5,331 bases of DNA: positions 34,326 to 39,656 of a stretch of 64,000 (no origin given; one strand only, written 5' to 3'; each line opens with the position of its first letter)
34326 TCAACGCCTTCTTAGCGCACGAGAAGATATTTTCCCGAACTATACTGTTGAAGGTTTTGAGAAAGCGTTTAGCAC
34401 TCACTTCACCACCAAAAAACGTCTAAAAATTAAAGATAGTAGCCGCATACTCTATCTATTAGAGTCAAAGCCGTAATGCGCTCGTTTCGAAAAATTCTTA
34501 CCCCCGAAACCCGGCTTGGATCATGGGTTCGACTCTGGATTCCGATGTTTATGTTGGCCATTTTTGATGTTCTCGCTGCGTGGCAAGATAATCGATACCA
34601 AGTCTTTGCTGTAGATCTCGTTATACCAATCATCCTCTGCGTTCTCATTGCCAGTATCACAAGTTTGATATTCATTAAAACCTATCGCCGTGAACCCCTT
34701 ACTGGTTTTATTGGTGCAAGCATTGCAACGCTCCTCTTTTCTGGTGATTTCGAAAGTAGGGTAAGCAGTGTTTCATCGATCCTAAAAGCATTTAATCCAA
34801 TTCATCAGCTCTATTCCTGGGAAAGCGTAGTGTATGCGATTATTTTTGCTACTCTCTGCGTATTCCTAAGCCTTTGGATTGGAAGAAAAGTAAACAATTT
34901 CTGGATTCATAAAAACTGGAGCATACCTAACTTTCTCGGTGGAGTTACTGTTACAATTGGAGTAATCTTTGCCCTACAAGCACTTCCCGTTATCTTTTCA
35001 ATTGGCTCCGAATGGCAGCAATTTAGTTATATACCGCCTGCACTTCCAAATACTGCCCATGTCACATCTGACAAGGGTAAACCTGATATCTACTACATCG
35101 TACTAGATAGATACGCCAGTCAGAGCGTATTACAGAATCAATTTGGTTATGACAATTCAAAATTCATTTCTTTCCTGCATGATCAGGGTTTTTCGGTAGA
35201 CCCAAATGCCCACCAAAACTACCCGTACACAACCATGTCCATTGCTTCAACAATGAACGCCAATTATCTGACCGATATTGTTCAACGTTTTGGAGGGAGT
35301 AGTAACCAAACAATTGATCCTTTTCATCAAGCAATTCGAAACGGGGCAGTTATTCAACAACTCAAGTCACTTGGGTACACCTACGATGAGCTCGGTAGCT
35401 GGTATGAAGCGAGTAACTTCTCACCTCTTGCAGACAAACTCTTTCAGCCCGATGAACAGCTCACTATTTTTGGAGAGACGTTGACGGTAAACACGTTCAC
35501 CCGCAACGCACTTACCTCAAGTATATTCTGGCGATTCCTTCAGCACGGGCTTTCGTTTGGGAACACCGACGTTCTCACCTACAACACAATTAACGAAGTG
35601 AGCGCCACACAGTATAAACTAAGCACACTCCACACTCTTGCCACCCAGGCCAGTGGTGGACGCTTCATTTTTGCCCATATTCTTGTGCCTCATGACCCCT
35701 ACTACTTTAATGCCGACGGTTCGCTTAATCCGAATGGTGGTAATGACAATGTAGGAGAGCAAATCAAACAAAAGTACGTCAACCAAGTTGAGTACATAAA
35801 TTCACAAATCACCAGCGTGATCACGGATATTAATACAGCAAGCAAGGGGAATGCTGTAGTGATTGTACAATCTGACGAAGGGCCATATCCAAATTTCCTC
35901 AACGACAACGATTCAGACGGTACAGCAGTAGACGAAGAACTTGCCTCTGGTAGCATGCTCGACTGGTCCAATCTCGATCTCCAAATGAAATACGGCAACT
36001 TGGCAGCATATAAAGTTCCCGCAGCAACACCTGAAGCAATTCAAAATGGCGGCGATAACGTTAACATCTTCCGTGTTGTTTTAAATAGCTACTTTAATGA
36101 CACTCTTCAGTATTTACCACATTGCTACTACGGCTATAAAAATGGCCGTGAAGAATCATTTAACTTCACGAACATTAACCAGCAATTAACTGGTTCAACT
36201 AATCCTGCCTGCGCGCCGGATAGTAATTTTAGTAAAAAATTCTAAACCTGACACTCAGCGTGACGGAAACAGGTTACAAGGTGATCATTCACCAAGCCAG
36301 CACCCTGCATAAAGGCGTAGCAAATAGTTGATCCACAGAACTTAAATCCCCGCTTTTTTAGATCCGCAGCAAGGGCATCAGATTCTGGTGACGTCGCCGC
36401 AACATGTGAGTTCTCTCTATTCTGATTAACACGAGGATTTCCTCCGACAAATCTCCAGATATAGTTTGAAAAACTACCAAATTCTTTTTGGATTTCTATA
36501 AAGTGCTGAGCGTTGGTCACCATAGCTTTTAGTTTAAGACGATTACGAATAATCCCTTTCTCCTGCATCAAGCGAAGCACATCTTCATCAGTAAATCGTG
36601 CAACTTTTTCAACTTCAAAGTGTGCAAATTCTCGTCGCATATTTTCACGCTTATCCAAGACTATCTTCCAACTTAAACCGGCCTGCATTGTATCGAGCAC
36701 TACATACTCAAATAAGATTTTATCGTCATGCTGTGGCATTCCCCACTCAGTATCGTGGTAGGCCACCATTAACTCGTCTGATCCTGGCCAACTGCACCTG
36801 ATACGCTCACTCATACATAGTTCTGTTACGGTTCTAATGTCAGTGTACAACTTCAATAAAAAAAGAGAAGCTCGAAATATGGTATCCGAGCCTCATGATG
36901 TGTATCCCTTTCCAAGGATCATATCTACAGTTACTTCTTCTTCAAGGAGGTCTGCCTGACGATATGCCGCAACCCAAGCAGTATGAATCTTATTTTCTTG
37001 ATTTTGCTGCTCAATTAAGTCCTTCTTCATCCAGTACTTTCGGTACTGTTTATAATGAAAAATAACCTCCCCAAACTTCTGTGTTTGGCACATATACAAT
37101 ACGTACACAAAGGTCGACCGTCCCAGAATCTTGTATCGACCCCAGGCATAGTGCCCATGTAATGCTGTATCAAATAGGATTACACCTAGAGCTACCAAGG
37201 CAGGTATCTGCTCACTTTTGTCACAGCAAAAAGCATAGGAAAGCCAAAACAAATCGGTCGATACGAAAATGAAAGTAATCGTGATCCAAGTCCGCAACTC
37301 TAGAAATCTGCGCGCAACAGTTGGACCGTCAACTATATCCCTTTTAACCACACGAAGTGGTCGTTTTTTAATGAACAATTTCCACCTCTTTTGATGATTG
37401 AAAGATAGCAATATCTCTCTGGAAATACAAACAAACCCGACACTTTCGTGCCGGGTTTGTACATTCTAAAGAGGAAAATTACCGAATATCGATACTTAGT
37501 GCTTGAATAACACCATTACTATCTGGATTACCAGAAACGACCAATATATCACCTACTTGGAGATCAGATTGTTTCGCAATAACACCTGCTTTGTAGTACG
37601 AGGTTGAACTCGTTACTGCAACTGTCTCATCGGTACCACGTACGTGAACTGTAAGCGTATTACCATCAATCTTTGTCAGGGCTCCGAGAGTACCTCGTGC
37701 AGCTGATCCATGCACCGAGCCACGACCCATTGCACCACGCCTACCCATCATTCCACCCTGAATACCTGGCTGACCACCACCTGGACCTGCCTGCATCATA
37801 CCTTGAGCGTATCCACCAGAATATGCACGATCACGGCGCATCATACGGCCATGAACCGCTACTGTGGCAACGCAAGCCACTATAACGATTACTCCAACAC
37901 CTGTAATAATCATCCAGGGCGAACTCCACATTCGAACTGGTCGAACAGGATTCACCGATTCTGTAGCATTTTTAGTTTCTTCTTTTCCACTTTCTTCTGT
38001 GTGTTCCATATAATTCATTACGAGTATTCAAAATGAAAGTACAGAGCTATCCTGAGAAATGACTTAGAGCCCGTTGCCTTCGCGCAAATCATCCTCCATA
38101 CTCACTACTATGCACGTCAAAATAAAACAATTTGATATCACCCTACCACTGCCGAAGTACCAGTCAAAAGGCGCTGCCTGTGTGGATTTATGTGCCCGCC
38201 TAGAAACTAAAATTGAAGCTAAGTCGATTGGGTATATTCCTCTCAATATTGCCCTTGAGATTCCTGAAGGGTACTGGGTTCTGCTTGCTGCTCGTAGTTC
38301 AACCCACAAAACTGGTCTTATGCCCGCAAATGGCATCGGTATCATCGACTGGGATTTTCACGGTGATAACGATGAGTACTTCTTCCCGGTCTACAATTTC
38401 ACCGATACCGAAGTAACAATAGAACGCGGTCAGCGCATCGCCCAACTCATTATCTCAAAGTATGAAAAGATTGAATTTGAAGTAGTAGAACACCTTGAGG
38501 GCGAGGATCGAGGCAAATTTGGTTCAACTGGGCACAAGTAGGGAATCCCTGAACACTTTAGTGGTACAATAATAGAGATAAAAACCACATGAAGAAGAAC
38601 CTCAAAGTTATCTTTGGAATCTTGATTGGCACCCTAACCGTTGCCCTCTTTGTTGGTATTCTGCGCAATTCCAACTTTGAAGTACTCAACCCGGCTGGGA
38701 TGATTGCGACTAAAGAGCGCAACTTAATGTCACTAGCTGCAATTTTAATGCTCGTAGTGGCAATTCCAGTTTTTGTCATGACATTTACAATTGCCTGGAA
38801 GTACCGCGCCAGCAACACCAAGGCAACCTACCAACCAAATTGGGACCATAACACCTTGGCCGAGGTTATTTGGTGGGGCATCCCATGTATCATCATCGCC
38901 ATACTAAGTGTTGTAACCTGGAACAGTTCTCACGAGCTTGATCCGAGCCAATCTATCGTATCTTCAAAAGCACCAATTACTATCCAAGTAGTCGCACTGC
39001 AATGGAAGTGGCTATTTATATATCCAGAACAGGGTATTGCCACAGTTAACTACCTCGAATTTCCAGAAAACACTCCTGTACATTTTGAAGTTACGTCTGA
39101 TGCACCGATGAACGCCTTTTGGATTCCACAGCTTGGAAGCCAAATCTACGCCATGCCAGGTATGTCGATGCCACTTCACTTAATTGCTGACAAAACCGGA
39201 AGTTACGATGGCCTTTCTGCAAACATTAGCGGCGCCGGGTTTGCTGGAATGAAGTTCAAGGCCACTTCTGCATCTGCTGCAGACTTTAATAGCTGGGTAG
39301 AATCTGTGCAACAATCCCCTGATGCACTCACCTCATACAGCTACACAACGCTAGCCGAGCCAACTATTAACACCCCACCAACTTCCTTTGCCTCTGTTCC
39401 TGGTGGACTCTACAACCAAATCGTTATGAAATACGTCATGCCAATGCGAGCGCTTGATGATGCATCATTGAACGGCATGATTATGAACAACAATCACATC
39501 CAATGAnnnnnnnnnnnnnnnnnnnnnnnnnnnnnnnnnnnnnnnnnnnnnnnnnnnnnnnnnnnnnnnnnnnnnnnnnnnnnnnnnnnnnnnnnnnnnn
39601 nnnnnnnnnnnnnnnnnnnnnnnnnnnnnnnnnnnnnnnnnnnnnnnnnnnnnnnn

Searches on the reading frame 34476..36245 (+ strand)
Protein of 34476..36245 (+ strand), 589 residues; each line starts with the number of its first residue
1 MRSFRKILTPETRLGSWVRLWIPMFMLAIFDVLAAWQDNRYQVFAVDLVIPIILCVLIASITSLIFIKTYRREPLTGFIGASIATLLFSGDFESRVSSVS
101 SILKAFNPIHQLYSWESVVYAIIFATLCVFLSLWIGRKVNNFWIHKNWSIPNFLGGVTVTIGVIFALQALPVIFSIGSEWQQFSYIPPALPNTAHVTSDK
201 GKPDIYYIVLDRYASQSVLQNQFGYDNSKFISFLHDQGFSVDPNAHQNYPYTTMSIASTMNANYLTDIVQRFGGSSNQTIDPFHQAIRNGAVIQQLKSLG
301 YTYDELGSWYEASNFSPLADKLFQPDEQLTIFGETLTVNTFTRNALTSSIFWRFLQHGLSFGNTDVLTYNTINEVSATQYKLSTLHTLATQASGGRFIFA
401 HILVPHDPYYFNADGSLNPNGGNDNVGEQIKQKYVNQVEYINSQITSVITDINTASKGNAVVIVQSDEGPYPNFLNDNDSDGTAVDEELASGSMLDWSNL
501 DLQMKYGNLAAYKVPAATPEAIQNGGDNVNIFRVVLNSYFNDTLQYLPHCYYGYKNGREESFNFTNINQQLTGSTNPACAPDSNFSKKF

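Call 38: search_protein_families(library=pfam, proteins=[window:34476-36245:+])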
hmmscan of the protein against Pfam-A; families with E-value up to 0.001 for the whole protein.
window:34476-36245:+ (589 aa): 1 family
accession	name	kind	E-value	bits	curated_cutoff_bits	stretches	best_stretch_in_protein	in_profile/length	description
PF00884.28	Sulfatase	-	1.1e-08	35.2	25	1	203-472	1-245/301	Sulfatase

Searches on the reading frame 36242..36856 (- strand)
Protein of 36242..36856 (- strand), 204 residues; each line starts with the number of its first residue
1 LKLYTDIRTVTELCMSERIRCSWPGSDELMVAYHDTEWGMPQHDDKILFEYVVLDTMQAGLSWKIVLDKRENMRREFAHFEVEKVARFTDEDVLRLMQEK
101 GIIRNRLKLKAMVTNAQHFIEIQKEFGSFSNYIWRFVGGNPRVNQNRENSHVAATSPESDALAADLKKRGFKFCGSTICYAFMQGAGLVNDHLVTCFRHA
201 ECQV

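Call 38: search_protein_families(library=pfam, proteins=[window:36242-36856:-])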
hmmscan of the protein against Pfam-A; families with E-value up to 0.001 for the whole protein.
window:36242-36856:- (204 aa): 1 family
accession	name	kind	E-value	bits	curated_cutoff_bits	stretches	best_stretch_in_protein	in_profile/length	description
PF03352.18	Adenine_glyco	-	2.7e-77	259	25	1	23-199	1-177/177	Methyladenine glycosylase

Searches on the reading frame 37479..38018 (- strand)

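Call 39: search_protein_families(library=pfam, proteins=[window:37479-38018:-])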
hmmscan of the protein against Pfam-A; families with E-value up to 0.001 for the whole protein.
window:37479-38018:- (179 aa): 1 family
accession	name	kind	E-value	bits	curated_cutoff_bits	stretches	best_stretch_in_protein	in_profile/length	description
PF18914.6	DUF5666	-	1.5e-08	35.2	27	1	112-176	2-59/60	Domain of unknown function (DUF5666)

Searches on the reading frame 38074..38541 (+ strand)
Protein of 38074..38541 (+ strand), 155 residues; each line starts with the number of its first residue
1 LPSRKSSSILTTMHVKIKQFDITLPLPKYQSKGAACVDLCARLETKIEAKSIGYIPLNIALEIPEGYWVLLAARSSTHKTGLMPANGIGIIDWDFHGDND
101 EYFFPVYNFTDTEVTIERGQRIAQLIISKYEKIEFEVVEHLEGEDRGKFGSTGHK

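Call 39: search_protein_families(library=pfam, proteins=[window:38074-38541:+])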
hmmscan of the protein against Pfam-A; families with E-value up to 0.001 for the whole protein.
window:38074-38541:+ (155 aa): 2 families
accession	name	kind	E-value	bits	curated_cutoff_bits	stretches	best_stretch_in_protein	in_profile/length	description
PF00692.24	dUTPase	-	5.6e-21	75.1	22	1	25-151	4-125/129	dUTPase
PF22769.1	DCD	-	1.5e-06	28.8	27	1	61-128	87-151/153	dCTP deaminase-like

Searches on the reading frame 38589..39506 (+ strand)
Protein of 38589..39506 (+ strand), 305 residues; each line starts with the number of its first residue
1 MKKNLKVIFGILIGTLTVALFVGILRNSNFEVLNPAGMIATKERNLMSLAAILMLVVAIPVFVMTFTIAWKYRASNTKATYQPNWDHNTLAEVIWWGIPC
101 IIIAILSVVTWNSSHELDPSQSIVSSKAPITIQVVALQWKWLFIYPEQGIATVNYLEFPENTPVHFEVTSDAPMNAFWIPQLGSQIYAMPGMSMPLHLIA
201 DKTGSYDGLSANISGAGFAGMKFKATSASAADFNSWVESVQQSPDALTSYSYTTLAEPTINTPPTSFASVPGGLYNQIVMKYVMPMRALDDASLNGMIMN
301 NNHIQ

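Call 39: search_protein_families(library=pfam, proteins=[window:38589-39506:+])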
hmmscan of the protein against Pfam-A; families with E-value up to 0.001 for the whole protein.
window:38589-39506:+ (305 aa): 3 families
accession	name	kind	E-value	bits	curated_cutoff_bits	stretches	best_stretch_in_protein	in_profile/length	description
PF06481.20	COX_ARM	-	3.2e-14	53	23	1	241-286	1-46/46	COX Aromatic Rich Motif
PF00116.26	COX2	-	1.1e-05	25.8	22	1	154-221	46-113/120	Cytochrome C oxidase subunit II, periplasmic domain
PF02790.20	COX2_TM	-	0.00042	20.9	22.8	1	50-108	26-83/88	Cytochrome C oxidase subunit II, transmembrane domain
